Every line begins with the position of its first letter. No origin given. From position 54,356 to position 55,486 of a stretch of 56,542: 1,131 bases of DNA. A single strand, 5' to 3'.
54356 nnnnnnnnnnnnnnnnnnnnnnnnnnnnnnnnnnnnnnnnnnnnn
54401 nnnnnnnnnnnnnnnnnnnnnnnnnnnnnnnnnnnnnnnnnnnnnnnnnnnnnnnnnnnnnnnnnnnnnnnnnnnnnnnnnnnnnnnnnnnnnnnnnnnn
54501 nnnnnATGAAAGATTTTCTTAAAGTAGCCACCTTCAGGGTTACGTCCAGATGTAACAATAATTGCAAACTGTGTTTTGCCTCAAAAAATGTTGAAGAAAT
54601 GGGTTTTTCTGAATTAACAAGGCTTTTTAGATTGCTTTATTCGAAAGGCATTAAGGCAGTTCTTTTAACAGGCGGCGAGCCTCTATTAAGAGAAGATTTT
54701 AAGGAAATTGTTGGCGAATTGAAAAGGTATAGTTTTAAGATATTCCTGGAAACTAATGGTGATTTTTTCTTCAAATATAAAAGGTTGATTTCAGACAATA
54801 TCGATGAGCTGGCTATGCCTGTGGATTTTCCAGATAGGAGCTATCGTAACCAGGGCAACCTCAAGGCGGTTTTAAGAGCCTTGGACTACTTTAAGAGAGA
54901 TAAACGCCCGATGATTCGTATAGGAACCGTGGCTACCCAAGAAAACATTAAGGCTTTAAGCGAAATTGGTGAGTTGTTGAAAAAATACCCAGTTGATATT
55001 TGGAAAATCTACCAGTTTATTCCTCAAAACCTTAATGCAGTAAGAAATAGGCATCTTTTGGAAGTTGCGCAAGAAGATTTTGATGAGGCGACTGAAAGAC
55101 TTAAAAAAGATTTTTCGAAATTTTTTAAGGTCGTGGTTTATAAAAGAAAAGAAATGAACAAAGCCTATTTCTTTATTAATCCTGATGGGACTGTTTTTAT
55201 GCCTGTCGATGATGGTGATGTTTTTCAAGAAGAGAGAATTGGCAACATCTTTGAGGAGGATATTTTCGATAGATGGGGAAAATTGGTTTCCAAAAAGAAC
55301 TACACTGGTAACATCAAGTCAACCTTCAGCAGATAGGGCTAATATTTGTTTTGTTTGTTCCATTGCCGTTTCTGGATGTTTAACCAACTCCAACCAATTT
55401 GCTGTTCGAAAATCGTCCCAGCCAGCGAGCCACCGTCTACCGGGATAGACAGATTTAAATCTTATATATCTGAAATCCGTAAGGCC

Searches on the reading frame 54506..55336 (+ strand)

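Call 7: search_protein_families(library=pfam, proteins=[window:54506-55336:+], max_evalue=0.1)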
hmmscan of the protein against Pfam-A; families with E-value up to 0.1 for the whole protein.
window:54506-55336:+ (276 aa): 2 families
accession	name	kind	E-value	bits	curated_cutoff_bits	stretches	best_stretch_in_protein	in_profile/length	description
PF04055.27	Radical_SAM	-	5.5e-15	56.4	29.5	1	12-151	3-159/166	Radical SAM superfamily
PF13353.11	Fer4_12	-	0.00023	21.9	22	1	13-92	12-98/137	4Fe-4S single cluster domain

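Call 8: search_protein_families(library=ncbifam, proteins=[window:54506-55336:+], max_evalue=0.1)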
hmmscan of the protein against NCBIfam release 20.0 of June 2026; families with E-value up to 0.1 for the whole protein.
window:54506-55336:+ (276 aa): 61 families (the best 25 are shown)
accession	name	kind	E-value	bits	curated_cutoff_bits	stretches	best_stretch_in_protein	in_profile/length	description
TIGR04317.1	W_rSAM_matur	equivalog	1.7e-21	76.8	380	1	10-200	8-214/349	tungsten cofactor oxidoreductase radical SAM maturase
NF038283.1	viperin_w_prok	equivalog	1e-20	74.1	180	1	8-245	4-257/281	viperin family antiviral radical SAM protein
TIGR02666.1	moaA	equivalog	2e-17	63.2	284.05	1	12-169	16-191/336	GTP 3',8-cyclase MoaA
TIGR02668.1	moaA_archaeal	equivalog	1e-15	57.5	325.25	1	11-211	15-222/303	GTP 3',8-cyclase MoaA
NF001199.0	PRK00164.2-1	equivalog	9.2e-15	54.6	231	1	11-206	17-220/308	GTP 3',8-cyclase MoaA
NF050035.1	rSAM_WgK_link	exception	1e-14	54.3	650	1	10-152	13-165/367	radical SAM/SPASM peptide maturase WgkB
TIGR02495.1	NrdG2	equivalog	1.7e-12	47.1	131.15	1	4-154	13-176/193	anaerobic ribonucleoside-triphosphate reductase activating protein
NF045702.1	rSAM_GDGT_ether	equivalog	2e-12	46.5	450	1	8-156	88-251/486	tetraether lipid synthase Tes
NF045646.2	rSAM_Se_TrsS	equivalog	3.9e-12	45.5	490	1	10-85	90-170/441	radical SAM (seleno)protein TrsS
TIGR04051.1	rSAM_NirJ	equivalog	1e-11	44.4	515.45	1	9-166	5-171/354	heme d1 biosynthesis radical SAM protein NirJ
TIGR03961.1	rSAM_PTO1314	hypoth_equivalog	1.4e-11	44.3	306.05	1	7-165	24-185/332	PTO1314 family radical SAM protein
TIGR04545.1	rSAM_ahbD_hemeb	equivalog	1.6e-11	44.2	500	1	10-178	4-182/339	heme b synthase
TIGR04133.1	rSAM_w_lipo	hypoth_equivalog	3.7e-11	42.6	425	1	9-200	27-229/350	TIGR04133 family radical SAM/SPASM protein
TIGR04053.2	TIGR04053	equivalog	5.6e-11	42.3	395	1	9-200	11-211/366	TIGR04053 family radical SAM/SPASM domain-containing protein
TIGR04347.1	pseudo_SAM_Halo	equivalog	6.8e-11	42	525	1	7-170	39-211/390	TIGR04347 family pseudo-SAM/SPASM protein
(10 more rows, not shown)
